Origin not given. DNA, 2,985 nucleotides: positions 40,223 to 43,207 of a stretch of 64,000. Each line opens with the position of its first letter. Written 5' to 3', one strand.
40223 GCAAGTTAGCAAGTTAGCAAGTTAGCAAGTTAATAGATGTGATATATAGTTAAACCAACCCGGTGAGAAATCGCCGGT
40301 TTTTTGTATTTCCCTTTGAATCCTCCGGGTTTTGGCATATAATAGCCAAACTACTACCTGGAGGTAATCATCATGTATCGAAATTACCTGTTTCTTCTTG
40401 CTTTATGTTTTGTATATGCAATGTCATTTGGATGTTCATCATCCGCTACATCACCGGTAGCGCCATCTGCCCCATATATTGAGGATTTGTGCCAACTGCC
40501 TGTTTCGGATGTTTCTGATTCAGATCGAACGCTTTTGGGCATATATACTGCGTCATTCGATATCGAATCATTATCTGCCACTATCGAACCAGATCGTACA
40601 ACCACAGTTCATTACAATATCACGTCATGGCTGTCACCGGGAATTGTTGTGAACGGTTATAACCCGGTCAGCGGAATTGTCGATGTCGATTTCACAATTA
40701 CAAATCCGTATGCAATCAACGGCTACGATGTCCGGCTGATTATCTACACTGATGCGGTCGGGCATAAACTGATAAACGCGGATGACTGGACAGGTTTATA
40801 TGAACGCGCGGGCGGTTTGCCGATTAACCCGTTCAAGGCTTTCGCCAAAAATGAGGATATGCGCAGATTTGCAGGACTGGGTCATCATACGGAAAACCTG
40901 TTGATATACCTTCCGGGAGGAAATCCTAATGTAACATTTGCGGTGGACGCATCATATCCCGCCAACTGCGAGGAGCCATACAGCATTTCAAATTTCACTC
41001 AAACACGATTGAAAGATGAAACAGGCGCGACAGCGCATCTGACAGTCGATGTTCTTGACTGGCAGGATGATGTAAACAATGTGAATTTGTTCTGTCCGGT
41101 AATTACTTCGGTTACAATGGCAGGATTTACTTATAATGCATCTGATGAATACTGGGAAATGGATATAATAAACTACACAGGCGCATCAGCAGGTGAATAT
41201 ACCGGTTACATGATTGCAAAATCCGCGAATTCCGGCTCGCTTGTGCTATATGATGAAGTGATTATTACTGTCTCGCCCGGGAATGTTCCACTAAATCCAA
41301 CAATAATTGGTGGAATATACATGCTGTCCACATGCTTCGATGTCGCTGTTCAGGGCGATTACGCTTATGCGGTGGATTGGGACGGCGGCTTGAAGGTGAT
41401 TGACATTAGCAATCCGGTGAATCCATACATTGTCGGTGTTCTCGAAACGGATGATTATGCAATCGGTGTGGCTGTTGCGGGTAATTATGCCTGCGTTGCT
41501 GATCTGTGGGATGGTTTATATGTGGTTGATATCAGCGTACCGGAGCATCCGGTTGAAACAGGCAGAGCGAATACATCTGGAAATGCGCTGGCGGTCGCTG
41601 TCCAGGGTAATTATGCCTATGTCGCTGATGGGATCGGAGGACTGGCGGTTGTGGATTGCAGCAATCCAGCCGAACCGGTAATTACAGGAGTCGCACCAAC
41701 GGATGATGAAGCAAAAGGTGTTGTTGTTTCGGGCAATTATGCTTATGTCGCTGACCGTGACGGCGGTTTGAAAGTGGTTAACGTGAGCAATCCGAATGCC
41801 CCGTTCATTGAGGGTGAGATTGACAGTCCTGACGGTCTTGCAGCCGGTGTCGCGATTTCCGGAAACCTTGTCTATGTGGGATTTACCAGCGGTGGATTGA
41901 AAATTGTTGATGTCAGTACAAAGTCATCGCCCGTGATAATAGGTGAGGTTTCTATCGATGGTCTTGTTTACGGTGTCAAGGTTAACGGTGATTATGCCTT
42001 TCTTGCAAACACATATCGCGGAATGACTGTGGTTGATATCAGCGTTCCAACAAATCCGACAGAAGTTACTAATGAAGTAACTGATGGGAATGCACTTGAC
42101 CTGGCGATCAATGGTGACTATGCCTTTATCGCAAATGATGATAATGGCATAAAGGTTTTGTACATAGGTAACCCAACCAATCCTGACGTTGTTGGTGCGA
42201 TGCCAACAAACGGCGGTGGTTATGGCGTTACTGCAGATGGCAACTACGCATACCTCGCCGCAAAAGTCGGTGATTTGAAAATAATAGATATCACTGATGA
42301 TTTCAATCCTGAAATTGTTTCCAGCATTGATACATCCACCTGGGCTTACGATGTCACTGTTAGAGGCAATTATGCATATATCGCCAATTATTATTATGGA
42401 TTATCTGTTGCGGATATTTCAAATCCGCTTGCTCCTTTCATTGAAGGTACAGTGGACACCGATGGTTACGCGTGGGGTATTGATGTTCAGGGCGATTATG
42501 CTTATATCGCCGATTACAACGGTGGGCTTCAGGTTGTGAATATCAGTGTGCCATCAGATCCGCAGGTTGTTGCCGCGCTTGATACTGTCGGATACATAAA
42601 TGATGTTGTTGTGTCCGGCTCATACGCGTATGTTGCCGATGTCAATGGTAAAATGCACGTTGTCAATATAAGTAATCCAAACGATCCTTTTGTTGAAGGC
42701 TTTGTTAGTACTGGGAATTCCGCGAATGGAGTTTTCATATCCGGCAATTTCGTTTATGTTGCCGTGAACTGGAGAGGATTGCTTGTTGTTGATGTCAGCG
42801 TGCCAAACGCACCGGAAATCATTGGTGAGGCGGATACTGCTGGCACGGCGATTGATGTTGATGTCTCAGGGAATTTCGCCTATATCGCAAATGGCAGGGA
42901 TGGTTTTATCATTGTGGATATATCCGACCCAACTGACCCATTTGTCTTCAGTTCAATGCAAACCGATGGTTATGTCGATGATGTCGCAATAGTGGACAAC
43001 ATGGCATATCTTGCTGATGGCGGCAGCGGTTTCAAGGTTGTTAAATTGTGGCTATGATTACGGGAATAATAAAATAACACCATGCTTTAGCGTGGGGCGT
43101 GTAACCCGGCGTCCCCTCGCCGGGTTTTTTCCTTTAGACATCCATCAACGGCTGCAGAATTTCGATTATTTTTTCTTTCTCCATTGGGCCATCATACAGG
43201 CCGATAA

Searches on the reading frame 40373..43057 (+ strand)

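Call 66: search_protein_families(library=pfam, proteins=[window:40373-43057:+], max_evalue=0.00001)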
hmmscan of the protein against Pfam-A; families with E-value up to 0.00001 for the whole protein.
window:40373-43057:+ (894 aa): 2 families
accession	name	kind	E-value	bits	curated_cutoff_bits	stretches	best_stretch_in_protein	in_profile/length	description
PF08309.17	LVIVD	-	8.2e-130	422.4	20.2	12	823-864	1-42/42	LVIVD repeat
PF09826.15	Beta_propel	-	2.3e-09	37.1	22.4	0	619-755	17-128/495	Beta propeller domain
